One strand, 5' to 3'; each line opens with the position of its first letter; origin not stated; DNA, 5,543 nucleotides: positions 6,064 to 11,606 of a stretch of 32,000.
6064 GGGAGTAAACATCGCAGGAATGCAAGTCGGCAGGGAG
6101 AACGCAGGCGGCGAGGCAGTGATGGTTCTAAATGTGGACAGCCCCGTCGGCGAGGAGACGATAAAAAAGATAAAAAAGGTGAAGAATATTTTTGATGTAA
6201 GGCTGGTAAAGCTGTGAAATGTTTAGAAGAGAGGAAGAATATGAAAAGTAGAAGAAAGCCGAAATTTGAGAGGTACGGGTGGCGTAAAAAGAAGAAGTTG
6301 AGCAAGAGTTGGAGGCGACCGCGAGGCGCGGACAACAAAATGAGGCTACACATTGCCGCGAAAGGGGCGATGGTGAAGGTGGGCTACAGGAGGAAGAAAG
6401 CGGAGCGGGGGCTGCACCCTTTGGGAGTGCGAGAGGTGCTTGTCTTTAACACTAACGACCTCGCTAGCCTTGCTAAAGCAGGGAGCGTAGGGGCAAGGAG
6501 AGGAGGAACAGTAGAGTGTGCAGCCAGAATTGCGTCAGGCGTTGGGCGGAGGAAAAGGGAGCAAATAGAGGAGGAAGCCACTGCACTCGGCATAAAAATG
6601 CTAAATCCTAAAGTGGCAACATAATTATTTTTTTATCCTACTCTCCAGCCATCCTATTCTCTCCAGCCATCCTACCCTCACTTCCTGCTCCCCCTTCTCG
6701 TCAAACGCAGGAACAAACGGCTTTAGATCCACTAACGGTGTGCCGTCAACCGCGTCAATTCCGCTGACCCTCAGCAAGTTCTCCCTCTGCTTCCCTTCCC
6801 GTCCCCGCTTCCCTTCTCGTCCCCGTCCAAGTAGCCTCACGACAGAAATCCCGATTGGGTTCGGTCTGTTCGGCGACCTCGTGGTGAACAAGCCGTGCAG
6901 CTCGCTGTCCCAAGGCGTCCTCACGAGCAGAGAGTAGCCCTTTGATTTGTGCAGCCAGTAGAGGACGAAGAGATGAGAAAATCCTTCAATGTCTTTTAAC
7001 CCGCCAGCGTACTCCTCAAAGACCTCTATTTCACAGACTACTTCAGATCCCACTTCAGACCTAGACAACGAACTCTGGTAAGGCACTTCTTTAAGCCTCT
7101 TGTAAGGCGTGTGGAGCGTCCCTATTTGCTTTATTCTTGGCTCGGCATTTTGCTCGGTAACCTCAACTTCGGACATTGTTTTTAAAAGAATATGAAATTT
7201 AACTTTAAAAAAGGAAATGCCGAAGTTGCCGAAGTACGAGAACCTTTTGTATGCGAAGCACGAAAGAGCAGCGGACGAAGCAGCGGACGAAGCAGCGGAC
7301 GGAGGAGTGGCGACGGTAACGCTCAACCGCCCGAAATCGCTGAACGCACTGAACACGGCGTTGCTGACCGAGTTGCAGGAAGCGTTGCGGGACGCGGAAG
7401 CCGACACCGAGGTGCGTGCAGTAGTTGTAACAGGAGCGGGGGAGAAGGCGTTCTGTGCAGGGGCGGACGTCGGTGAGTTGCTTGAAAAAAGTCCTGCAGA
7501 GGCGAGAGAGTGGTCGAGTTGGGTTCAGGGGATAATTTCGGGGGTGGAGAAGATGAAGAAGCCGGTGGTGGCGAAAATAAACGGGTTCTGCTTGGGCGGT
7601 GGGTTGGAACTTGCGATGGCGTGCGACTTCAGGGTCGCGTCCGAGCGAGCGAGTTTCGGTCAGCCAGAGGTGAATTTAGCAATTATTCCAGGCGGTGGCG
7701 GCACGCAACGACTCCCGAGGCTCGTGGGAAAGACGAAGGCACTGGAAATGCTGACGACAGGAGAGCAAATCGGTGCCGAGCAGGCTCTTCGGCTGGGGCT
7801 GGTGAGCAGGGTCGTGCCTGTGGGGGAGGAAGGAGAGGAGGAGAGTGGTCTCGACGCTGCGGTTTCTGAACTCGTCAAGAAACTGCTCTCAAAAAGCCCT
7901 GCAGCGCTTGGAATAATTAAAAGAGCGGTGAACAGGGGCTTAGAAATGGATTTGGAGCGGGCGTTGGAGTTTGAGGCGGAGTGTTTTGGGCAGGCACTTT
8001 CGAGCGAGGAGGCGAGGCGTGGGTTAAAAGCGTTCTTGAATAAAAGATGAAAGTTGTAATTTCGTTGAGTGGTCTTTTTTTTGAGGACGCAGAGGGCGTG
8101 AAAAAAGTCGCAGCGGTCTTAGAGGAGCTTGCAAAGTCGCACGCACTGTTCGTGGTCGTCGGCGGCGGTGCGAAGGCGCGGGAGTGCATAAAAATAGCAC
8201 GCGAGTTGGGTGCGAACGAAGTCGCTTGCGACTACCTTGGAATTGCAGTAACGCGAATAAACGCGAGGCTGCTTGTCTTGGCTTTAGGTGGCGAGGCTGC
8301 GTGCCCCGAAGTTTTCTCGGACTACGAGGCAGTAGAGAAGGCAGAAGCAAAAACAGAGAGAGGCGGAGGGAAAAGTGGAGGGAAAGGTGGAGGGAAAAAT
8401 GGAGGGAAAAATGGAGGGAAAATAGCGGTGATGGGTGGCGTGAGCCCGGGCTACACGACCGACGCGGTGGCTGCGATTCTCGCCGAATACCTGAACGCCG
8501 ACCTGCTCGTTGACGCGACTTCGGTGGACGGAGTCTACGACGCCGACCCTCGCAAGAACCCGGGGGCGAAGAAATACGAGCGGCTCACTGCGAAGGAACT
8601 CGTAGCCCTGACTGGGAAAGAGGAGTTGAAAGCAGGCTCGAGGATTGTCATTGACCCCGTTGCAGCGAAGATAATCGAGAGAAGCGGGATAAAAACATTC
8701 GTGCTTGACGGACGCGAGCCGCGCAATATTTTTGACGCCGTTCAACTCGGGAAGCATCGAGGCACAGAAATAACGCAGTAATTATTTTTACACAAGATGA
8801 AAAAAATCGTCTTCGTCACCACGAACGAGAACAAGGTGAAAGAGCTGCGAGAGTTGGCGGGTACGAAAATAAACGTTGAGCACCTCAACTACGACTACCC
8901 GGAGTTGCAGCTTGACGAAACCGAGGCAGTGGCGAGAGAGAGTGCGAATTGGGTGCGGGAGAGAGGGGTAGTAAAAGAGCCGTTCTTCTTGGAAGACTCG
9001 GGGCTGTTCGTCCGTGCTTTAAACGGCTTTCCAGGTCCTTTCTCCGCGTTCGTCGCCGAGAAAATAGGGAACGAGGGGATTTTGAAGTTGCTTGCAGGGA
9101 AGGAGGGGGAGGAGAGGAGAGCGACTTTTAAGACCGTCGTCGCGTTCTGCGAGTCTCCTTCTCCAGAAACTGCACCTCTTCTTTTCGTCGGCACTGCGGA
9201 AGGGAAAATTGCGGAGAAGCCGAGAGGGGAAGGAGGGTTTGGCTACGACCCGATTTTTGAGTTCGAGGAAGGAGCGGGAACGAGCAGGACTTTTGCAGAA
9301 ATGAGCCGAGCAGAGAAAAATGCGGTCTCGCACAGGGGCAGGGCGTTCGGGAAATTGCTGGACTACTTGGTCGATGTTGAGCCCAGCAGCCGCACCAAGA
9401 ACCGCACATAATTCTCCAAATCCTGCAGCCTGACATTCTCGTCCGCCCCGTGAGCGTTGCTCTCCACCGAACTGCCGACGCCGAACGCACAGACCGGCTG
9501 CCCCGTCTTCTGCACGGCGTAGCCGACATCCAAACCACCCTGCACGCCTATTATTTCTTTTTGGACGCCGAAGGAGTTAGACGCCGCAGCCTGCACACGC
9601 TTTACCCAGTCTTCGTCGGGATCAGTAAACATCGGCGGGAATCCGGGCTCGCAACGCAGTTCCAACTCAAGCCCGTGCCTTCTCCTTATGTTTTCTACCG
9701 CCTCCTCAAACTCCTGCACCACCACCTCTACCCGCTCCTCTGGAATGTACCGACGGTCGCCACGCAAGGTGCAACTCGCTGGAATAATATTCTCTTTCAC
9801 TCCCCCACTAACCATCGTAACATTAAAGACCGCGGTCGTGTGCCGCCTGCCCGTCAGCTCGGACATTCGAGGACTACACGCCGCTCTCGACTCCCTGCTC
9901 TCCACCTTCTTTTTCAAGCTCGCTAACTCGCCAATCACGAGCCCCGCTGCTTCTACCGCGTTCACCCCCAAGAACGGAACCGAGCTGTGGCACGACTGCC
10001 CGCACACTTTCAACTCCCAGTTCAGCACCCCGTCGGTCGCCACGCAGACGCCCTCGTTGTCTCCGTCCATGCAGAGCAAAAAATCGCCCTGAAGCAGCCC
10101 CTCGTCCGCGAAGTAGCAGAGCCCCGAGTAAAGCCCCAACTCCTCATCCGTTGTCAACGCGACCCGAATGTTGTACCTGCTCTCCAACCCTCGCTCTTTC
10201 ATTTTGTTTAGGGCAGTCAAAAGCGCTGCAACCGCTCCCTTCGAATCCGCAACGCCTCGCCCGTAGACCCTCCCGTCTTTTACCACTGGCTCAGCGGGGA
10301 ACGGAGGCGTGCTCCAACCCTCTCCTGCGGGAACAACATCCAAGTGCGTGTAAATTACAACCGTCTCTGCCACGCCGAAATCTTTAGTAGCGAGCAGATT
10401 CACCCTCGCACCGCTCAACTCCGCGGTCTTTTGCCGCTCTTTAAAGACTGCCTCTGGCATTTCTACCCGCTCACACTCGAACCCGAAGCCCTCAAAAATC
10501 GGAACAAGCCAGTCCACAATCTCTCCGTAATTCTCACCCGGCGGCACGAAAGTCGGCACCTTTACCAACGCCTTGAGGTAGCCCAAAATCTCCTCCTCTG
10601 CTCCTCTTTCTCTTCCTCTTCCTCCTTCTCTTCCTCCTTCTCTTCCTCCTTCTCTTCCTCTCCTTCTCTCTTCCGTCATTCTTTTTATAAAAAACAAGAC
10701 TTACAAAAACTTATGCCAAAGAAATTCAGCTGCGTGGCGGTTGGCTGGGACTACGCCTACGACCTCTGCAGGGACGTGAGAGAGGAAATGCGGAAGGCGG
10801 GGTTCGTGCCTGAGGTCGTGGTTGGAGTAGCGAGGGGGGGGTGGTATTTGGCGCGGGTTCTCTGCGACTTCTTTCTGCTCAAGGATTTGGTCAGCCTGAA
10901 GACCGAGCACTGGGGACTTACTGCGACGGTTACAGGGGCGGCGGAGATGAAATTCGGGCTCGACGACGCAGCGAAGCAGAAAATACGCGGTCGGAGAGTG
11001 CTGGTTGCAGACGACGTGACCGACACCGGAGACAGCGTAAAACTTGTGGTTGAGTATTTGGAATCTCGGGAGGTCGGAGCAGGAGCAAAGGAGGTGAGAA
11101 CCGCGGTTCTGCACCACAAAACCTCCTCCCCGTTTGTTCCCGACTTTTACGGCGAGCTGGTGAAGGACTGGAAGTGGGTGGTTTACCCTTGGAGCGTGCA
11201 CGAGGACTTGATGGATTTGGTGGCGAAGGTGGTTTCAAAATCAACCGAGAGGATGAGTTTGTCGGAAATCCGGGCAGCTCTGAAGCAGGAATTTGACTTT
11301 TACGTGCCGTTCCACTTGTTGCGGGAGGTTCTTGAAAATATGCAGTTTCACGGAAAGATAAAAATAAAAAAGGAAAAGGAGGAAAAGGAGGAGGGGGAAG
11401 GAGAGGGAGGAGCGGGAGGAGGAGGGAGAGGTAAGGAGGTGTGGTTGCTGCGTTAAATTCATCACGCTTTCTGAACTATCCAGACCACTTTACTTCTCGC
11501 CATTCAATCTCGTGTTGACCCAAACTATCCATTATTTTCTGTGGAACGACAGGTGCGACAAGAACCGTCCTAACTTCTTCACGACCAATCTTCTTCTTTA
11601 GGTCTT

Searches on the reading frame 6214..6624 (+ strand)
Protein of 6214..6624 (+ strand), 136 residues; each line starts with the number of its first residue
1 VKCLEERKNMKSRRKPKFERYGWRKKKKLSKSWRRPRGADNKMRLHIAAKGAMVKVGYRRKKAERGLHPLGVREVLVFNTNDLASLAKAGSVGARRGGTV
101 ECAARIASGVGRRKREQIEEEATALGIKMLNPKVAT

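Call 6: search_protein_families(library=pfam, proteins=[window:6214-6624:+])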
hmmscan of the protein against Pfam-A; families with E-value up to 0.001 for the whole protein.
window:6214-6624:+ (136 aa): 1 family
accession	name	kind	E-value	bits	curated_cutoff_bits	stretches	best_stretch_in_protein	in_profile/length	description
PF01655.23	Ribosomal_L32e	-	4.8e-32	110.9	25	1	15-131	1-108/108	Ribosomal protein L32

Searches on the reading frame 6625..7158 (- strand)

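Call 6: search_protein_families(library=pfam, proteins=[window:6625-7158:-])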
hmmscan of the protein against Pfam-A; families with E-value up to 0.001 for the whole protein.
window:6625-7158:- (177 aa): 1 family
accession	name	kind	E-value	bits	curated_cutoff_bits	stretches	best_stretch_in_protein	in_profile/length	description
PF01980.22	TrmO_N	-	3.3e-31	108.3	26.8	1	25-153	2-116/116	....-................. O N-terminal domain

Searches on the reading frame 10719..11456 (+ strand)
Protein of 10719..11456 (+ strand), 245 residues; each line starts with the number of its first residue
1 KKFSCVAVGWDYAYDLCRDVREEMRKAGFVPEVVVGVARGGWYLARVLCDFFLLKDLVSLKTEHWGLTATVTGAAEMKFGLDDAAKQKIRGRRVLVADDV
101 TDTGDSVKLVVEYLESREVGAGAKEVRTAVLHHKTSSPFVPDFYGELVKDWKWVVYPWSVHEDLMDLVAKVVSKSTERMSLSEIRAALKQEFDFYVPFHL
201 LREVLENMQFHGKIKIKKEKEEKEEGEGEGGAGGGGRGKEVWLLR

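Call 6: search_protein_families(library=pfam, proteins=[window:10719-11456:+])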
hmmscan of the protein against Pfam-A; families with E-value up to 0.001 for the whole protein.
window:10719-11456:+ (245 aa): 1 family
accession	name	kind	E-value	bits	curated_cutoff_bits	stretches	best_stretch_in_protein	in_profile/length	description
PF00156.33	Pribosyltran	-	2.9e-14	53.1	26.3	1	26-157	24-152/158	Phosphoribosyl transferase domain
